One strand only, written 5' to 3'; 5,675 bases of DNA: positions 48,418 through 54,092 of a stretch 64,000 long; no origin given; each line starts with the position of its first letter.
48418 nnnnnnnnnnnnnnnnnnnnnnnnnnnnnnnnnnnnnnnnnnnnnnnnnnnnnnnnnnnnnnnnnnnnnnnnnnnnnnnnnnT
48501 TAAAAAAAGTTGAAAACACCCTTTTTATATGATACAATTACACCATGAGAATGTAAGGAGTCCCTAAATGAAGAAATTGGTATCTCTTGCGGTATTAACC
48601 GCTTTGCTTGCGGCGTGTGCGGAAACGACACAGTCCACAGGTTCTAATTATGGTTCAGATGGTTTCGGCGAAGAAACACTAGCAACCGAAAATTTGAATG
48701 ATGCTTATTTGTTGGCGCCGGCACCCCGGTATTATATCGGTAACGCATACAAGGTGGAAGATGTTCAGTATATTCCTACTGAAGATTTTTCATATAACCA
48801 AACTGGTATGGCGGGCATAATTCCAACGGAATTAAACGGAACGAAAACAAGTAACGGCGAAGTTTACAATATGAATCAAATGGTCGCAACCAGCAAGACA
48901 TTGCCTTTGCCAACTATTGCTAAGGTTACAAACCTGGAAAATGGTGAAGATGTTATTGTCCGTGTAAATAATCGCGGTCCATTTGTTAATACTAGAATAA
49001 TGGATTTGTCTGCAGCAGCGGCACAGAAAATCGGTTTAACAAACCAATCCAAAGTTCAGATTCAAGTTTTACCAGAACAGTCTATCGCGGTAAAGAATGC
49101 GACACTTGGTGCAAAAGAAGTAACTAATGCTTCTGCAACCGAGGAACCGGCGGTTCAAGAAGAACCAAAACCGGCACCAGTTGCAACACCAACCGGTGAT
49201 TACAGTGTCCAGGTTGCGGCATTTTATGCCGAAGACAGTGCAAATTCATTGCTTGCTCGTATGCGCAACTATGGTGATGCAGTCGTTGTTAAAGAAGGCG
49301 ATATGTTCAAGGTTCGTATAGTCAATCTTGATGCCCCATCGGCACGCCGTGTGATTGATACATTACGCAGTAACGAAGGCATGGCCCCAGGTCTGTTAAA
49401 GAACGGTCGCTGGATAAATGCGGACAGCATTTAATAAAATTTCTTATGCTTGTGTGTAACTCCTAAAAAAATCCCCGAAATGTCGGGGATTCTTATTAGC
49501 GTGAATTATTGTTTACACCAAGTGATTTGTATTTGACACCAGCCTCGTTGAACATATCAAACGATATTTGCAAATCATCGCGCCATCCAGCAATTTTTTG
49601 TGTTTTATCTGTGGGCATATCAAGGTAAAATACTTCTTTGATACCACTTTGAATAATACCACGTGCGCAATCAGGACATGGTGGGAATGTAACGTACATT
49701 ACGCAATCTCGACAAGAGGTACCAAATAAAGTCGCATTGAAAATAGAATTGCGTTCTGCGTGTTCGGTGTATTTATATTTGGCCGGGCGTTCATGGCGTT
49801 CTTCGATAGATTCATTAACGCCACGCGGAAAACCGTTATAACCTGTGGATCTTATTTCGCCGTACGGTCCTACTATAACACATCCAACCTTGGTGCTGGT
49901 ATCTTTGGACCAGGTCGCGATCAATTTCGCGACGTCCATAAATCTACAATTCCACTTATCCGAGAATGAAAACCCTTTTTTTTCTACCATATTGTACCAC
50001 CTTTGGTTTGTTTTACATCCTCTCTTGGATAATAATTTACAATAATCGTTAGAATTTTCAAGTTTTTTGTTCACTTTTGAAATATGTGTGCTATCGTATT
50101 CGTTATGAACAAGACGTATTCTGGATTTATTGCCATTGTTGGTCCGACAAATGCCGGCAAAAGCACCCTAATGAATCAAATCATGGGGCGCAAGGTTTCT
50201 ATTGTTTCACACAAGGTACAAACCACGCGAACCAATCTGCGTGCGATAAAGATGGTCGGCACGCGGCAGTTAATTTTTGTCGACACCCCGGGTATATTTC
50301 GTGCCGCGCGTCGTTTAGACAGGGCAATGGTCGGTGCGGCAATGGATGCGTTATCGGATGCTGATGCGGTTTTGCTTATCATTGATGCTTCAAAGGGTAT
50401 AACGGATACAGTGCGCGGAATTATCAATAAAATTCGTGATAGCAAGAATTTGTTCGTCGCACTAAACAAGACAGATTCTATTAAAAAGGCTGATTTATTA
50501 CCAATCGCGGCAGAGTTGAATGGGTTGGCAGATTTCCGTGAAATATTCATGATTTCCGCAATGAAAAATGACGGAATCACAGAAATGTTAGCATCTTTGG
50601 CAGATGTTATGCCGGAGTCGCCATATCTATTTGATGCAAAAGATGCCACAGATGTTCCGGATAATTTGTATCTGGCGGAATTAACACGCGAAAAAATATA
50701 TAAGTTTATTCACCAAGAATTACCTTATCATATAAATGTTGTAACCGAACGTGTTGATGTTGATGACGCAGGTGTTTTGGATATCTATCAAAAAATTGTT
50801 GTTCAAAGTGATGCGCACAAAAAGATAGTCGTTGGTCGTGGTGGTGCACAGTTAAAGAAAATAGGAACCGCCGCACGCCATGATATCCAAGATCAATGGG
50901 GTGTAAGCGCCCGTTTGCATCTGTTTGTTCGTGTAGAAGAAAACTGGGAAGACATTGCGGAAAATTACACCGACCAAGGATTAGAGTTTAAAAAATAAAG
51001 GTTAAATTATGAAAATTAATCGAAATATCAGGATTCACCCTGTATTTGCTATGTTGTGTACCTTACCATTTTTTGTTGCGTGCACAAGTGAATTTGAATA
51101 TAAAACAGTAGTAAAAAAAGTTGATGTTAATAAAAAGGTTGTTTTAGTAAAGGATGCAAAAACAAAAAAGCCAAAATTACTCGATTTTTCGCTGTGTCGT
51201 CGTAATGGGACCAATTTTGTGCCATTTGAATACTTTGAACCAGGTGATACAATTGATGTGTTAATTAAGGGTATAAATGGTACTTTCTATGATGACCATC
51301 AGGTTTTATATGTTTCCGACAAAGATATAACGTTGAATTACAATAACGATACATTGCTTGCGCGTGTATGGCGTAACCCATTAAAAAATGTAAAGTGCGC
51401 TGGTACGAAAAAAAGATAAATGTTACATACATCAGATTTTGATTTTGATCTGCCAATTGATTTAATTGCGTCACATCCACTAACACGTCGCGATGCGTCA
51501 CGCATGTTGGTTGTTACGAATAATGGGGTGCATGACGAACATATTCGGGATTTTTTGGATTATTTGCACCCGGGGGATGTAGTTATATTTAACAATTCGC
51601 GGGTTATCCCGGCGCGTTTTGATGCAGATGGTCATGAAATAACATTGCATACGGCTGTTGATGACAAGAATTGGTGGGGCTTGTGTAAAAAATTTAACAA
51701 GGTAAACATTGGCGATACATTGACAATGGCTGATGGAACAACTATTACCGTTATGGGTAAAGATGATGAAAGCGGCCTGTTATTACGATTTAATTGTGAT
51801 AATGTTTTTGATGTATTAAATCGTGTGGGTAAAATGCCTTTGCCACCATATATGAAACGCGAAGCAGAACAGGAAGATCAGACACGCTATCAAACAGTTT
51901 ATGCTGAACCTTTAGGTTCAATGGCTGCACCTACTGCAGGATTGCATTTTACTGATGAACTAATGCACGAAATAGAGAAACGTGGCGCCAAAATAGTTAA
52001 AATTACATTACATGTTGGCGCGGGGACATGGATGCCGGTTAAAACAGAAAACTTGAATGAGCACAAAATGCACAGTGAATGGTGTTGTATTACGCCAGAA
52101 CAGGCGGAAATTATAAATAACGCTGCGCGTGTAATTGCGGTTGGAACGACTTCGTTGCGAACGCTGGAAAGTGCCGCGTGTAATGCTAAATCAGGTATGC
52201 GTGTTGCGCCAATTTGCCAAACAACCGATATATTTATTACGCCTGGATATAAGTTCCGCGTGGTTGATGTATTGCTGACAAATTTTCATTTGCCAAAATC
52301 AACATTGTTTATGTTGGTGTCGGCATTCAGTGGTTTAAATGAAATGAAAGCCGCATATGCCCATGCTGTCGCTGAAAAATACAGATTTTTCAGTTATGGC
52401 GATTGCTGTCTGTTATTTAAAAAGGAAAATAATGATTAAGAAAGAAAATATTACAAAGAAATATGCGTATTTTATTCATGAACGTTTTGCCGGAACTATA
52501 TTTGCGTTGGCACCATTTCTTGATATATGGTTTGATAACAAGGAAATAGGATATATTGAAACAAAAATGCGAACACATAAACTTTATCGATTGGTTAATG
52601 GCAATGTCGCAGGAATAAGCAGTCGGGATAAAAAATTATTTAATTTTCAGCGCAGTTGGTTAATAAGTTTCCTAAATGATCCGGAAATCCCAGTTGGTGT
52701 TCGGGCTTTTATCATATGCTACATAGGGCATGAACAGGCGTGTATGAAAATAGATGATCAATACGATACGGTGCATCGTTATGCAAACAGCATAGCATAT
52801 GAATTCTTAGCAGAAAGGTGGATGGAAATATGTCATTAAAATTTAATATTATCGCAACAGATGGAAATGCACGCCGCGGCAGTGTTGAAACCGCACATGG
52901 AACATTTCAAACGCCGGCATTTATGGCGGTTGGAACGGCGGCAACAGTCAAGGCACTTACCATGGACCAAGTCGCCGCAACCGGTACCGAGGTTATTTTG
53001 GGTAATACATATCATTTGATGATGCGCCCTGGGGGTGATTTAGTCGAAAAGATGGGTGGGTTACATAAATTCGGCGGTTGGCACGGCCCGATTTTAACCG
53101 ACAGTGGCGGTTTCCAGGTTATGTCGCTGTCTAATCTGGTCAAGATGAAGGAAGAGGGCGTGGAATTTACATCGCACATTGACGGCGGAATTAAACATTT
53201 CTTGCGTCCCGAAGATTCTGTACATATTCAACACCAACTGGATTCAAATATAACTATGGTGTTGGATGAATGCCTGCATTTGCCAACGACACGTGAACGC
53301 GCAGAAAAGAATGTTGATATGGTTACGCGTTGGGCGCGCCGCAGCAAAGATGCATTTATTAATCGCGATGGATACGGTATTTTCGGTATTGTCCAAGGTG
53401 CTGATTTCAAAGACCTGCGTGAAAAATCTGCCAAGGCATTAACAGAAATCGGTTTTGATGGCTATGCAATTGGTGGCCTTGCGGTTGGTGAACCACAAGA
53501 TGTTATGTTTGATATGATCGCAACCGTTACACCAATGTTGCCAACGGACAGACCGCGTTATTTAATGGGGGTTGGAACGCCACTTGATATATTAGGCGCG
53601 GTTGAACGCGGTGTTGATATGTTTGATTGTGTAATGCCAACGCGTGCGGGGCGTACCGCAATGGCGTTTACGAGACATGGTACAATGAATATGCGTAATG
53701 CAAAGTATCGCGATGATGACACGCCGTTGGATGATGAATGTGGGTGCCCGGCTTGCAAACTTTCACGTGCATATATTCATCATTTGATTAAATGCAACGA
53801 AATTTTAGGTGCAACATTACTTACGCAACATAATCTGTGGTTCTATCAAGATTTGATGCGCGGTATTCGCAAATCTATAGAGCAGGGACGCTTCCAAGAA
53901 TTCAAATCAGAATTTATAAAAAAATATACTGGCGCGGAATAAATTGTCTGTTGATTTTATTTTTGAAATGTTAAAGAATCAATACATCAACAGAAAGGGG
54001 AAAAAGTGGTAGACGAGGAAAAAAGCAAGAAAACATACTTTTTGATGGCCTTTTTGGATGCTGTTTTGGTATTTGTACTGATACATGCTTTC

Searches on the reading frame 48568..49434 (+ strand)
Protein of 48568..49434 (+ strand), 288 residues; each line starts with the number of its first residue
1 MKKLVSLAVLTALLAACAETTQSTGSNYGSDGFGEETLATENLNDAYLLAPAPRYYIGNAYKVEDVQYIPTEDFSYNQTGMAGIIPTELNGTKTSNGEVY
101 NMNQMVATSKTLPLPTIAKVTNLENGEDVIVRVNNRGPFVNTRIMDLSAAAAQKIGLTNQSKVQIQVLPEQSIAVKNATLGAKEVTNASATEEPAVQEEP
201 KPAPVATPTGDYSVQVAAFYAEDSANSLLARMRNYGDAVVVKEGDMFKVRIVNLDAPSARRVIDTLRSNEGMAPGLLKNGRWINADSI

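Call 76: search_protein_families(library=pfam, proteins=[window:48568-49434:+], max_evalue=0.0001)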
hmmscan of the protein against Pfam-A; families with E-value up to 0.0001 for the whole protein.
window:48568-49434:+ (288 aa): 2 families
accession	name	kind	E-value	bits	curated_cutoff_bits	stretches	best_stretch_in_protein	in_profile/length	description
PF03330.24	DPBB_1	-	1.2e-21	77.1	28.8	1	91-166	12-82/83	Lytic transglycolase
PF05036.18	SPOR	-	5.3e-08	33.5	21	1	209-274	2-72/76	SPOR domain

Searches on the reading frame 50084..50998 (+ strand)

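Call 76: search_protein_families(library=pfam, proteins=[window:50084-50998:+], max_evalue=0.0001)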
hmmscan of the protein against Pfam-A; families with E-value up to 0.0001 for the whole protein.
window:50084-50998:+ (304 aa): 8 families
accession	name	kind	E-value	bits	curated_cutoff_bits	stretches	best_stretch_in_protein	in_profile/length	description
PF01926.29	MMR_HSR1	-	1.5e-22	80.3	21.9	1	16-129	2-113/113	50S ribosome-binding GTPase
PF00009.33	GTP_EFTU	-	8.5e-14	52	26.5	1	48-177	65-187/188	Elongation factor Tu GTP binding domain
PF02421.24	FeoB_N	-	8.7e-12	45.3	27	1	16-170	3-154/156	Ferrous iron transport protein B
PF00350.29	Dynamin_N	-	6.7e-11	42.9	27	1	16-49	1-34/168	Dynamin family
PF07650.23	KH_2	-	2e-10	40.8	22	1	212-288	1-77/78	KH domain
PF10662.15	PduV-EutP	-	5.3e-09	36.5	21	1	16-172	4-141/143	Ethanolamine utilisation - propanediol utilisation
PF04548.22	AIG1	-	3.7e-07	30.1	27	1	16-118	3-108/212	AIG1 family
PF03193.22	RsgA_GTPase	-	4.9e-07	30.2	30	1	14-71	107-168/174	RsgA GTPase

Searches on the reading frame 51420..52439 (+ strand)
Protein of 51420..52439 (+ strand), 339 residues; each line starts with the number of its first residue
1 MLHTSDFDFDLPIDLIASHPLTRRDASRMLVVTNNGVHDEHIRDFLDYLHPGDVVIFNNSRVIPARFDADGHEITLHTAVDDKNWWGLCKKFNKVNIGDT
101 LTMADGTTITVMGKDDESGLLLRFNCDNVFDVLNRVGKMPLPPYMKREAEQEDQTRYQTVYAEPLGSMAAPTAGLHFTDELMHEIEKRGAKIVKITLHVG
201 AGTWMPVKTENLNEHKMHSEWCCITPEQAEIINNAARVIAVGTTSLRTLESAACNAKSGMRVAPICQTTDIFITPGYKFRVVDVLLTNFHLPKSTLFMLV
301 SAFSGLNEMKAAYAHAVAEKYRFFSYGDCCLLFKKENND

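Call 76: search_protein_families(library=pfam, proteins=[window:51420-52439:+], max_evalue=0.0001)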
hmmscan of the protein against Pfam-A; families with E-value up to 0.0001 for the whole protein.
window:51420-52439:+ (339 aa): 1 family
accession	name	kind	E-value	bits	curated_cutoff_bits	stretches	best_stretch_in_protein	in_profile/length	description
PF02547.20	Queuosine_synth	-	3e-118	395.1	25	1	4-332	1-322/322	Queuosine biosynthesis protein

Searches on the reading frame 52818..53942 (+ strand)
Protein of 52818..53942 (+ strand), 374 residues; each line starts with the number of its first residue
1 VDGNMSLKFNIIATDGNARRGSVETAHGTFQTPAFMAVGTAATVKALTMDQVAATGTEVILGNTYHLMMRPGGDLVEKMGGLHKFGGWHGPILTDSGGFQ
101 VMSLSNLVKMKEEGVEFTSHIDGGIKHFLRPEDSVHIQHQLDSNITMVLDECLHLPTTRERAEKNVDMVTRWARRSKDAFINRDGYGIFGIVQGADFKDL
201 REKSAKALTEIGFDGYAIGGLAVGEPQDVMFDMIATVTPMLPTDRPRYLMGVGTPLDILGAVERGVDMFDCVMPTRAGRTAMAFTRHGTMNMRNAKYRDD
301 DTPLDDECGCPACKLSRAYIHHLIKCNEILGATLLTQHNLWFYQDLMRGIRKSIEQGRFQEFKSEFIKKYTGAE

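Call 76: search_protein_families(library=pfam, proteins=[window:52818-53942:+], max_evalue=0.0001)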
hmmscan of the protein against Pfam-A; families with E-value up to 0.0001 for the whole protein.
window:52818-53942:+ (374 aa): 1 family
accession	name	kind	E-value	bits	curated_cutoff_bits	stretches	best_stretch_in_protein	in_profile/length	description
PF01702.25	TGT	-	4.2e-155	516.7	26.3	1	17-371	2-356/357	Queuine tRNA-ribosyltransferase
